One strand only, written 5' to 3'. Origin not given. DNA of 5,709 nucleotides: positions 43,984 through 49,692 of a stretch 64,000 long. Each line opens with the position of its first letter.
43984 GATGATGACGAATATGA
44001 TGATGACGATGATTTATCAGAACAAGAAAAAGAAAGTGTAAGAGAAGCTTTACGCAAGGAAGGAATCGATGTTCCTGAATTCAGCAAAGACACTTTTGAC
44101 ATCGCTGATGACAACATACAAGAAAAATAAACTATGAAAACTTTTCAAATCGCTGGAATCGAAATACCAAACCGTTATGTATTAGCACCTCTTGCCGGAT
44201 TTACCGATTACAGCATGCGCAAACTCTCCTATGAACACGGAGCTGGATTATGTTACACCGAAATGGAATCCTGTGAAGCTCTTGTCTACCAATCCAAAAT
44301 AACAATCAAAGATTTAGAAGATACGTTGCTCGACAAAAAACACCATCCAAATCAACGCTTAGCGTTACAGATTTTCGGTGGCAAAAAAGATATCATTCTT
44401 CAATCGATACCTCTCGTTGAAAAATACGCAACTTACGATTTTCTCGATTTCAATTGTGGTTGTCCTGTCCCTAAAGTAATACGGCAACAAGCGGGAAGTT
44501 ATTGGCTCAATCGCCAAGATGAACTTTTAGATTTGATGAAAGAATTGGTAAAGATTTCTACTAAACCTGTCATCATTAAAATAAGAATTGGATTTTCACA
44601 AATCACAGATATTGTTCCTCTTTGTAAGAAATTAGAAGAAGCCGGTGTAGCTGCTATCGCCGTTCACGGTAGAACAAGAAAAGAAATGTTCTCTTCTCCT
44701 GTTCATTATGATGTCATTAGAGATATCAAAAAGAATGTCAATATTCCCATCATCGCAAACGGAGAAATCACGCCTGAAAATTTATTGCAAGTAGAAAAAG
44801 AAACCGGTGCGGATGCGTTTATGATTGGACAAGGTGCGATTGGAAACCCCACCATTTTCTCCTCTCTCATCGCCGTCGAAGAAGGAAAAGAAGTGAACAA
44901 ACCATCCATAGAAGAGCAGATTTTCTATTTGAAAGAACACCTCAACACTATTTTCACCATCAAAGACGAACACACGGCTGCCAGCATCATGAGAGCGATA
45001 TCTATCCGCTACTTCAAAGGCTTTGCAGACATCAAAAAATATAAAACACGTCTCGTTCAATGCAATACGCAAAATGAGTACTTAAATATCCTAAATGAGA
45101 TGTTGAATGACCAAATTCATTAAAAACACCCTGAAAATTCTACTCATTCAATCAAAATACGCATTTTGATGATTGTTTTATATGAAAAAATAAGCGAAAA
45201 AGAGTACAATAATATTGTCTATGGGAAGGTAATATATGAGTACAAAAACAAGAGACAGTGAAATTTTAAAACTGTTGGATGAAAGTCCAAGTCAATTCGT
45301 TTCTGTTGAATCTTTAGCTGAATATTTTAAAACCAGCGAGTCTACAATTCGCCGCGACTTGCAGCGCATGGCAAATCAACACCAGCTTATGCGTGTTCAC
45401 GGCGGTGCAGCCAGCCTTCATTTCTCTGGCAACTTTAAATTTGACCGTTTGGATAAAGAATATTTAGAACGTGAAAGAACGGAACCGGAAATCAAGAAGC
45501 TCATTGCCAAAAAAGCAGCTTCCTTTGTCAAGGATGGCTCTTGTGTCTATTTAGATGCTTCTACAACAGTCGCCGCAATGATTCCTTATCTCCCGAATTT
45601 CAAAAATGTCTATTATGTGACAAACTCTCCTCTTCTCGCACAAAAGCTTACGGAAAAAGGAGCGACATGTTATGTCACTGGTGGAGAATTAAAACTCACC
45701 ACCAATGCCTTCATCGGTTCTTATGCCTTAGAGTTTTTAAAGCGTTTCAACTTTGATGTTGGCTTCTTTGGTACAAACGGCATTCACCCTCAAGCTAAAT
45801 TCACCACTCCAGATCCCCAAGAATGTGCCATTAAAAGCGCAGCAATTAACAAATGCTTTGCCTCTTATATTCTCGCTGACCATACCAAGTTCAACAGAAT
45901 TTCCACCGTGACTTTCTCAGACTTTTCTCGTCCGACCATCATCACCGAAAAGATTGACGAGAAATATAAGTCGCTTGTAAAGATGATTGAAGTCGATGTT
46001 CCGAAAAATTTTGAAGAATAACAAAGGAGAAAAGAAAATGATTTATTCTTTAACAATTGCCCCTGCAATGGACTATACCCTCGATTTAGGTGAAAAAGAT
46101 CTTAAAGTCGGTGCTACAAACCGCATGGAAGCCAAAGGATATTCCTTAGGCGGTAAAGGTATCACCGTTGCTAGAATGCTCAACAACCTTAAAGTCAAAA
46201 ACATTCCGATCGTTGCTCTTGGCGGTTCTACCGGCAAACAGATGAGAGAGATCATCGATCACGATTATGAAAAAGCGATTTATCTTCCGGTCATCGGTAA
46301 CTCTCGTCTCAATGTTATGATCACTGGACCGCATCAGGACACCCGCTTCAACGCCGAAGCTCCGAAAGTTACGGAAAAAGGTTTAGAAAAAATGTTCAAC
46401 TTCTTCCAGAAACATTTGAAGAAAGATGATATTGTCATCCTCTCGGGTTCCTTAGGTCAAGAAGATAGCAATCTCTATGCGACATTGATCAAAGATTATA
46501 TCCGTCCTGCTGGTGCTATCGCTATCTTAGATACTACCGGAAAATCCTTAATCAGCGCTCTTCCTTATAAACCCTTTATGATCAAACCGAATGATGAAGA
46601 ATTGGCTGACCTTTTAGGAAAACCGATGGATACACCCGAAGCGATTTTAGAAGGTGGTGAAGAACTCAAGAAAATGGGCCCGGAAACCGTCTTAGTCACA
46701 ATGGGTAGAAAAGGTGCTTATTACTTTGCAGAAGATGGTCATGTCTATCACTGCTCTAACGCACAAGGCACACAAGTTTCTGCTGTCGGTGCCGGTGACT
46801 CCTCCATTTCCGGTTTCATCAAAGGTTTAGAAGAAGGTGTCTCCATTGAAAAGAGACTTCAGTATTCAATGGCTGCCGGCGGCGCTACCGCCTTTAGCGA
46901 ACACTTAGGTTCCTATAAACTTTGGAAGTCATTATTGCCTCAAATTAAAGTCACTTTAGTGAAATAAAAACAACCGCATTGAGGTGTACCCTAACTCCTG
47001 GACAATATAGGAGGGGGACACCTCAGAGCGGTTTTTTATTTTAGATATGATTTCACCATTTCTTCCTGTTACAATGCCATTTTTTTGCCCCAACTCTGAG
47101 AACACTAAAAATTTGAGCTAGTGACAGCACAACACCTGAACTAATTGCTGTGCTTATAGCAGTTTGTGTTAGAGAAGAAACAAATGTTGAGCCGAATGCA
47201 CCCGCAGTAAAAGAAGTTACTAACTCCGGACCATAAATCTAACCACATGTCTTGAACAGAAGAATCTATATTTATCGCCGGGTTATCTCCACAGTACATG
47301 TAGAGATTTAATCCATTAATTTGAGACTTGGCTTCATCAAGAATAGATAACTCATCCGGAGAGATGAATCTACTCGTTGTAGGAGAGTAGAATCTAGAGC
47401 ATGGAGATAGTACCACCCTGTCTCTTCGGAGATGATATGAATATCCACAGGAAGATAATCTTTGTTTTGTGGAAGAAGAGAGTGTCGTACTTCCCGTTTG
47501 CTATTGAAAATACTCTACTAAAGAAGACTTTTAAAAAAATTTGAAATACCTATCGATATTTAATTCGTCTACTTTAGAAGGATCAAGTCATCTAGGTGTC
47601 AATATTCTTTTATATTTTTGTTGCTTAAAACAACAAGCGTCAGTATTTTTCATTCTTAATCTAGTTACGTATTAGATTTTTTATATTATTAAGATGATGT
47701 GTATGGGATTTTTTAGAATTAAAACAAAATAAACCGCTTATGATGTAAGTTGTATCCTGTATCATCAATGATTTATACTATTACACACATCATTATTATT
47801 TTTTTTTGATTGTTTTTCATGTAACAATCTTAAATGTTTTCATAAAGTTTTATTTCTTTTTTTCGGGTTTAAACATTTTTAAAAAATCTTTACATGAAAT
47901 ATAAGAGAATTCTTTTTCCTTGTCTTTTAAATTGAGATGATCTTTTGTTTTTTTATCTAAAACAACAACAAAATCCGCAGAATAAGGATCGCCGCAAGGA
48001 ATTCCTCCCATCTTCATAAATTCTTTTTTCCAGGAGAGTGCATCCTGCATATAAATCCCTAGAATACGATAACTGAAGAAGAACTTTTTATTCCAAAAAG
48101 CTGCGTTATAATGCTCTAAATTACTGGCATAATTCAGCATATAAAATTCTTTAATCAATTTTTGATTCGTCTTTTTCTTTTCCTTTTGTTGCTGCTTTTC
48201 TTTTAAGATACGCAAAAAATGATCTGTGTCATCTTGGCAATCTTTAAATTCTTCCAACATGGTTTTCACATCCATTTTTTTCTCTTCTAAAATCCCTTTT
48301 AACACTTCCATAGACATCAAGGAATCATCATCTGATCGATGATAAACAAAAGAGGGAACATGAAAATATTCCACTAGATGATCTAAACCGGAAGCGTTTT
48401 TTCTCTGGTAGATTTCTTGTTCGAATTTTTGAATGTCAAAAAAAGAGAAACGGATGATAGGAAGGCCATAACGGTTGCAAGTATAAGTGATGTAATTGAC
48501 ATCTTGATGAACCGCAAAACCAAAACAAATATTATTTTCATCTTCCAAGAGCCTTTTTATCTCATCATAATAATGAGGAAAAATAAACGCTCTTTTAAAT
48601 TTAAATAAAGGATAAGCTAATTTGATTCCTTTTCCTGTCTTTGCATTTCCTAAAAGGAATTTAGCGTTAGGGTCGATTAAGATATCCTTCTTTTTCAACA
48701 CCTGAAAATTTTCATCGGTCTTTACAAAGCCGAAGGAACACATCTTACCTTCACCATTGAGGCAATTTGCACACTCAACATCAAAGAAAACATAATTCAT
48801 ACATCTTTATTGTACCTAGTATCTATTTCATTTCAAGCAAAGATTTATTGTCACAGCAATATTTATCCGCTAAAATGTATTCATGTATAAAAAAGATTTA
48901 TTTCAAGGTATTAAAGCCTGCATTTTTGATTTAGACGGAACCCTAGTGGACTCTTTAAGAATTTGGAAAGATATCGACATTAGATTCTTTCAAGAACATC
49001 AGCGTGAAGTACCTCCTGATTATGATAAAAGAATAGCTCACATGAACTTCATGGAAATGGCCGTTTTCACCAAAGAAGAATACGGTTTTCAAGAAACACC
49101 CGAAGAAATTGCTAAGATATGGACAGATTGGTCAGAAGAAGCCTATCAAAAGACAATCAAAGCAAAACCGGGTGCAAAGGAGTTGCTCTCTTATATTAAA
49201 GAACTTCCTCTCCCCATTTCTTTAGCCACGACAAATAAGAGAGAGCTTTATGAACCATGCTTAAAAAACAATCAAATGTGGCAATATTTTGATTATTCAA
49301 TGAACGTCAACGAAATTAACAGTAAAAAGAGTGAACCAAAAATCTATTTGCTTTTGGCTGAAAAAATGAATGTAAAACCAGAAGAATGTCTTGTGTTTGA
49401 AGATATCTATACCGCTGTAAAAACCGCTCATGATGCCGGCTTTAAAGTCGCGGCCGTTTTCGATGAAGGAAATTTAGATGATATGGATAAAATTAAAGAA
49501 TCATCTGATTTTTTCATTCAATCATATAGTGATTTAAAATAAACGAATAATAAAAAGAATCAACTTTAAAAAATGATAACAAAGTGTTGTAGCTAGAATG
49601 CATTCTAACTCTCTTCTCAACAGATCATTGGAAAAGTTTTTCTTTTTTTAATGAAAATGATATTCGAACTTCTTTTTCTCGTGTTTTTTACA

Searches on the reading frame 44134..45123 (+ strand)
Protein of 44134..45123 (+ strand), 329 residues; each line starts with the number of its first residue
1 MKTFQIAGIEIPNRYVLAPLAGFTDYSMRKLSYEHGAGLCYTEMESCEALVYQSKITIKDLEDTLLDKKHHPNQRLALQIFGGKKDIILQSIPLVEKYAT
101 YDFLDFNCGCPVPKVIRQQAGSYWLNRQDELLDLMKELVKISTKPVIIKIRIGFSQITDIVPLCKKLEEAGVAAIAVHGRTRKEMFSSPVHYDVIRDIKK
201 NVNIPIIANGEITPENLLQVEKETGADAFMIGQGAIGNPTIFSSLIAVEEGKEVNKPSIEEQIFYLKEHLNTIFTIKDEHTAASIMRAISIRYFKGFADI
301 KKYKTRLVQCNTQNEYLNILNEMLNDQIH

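Call 9: search_protein_families(library=pfam, proteins=[window:44134-45123:+], max_evalue=0.01)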
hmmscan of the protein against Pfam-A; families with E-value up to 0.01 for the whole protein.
window:44134-45123:+ (329 aa): 2 families
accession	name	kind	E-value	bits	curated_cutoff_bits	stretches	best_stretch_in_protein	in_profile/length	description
PF01207.24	Dus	-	2.1e-66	224.6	20.4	1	17-325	2-307/311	Dihydrouridine synthase (Dus)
PF02581.23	TMP-TENI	-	0.00016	21.5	27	1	180-228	127-173/180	Thiamine monophosphate synthase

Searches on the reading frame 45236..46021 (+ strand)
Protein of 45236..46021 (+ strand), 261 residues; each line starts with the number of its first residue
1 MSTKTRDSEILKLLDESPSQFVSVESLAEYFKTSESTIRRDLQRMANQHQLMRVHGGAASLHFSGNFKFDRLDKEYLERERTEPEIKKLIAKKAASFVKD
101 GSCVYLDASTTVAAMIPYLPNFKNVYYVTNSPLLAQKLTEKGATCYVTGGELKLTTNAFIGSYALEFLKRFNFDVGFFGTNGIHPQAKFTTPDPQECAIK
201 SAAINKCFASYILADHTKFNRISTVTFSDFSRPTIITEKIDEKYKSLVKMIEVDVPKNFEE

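Call 9: search_protein_families(library=pfam, proteins=[window:45236-46021:+], max_evalue=0.01)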
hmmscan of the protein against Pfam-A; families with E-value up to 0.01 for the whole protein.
window:45236-46021:+ (261 aa): 5 families
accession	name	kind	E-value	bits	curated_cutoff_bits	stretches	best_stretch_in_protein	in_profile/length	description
PF00455.28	DeoRC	-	6.3e-44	150.2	31.8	1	85-237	4-158/160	DeoR C terminal sensor domain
PF08220.18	HTH_DeoR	-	4.4e-16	58.8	21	1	6-61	1-54/57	DeoR-like helix-turn-helix domain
PF08279.18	HTH_11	-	1.7e-06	28.3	25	1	7-45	2-39/55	HTH domain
PF09182.16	PuR_N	-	0.00076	19.8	24.6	1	8-47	7-46/70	Bacterial purine repressor, N-terminal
PF06971.19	Put_DNA-bind_N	-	0.0071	16.8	27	0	10-42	16-48/49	Putative DNA-binding protein N-terminus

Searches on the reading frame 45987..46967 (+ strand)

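Call 9: search_protein_families(library=pfam, proteins=[window:45987-46967:+], max_evalue=0.01)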
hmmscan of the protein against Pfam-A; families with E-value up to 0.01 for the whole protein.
window:45987-46967:+ (326 aa): 2 families
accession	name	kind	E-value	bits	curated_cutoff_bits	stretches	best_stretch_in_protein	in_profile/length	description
PF00294.29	PfkB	-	3.8e-37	128.7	25.8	1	36-304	18-292/302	pfkB family carbohydrate kinase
PF08543.17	Phos_pyr_kin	-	1.5e-05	24.9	27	1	185-285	109-215/246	Phosphomethylpyrimidine kinase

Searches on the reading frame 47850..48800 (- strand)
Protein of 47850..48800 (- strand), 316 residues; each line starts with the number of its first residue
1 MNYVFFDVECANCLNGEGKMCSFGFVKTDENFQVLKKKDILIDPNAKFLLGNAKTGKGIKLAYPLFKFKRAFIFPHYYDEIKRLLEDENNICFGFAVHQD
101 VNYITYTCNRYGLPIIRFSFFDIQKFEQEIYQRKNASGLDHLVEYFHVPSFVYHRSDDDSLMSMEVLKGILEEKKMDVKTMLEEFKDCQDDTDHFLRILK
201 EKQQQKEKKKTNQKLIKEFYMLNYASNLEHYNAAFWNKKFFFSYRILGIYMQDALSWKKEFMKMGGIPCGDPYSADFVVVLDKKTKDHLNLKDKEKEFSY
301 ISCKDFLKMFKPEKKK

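Call 9: search_protein_families(library=pfam, proteins=[window:47850-48800:-], max_evalue=0.01)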
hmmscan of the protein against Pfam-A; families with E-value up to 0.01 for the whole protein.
window:47850-48800:- (316 aa): 1 family
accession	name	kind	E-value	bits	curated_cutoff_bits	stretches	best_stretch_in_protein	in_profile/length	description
PF00929.31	RNase_T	-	1.2e-06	29.6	24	1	4-167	1-164/164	Exonuclease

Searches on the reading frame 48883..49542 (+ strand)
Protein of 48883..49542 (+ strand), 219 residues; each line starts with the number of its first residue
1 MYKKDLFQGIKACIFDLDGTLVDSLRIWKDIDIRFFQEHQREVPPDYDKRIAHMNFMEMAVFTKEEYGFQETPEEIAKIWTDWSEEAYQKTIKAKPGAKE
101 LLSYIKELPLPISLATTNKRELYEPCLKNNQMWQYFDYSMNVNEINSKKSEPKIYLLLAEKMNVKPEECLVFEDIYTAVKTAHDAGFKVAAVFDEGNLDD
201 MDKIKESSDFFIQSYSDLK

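Call 9: search_protein_families(library=pfam, proteins=[window:48883-49542:+], max_evalue=0.01)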
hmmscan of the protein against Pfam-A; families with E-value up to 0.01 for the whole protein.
window:48883-49542:+ (219 aa): 4 families
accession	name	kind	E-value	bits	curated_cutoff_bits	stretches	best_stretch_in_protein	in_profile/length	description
PF13419.12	HAD_2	-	2e-27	96.9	23.8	1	13-192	1-178/178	Haloacid dehalogenase-like hydrolase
PF00702.32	Hydrolase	-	9e-22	78.8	26.4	1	10-186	1-191/191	haloacid dehalogenase-like hydrolase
PF12710.13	HAD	-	0.0031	18.4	27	1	14-131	2-123/189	haloacid dehalogenase-like hydrolase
PF13242.12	Hydrolase_like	-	0.0094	16.3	22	0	149-217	4-74/75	HAD-hyrolase-like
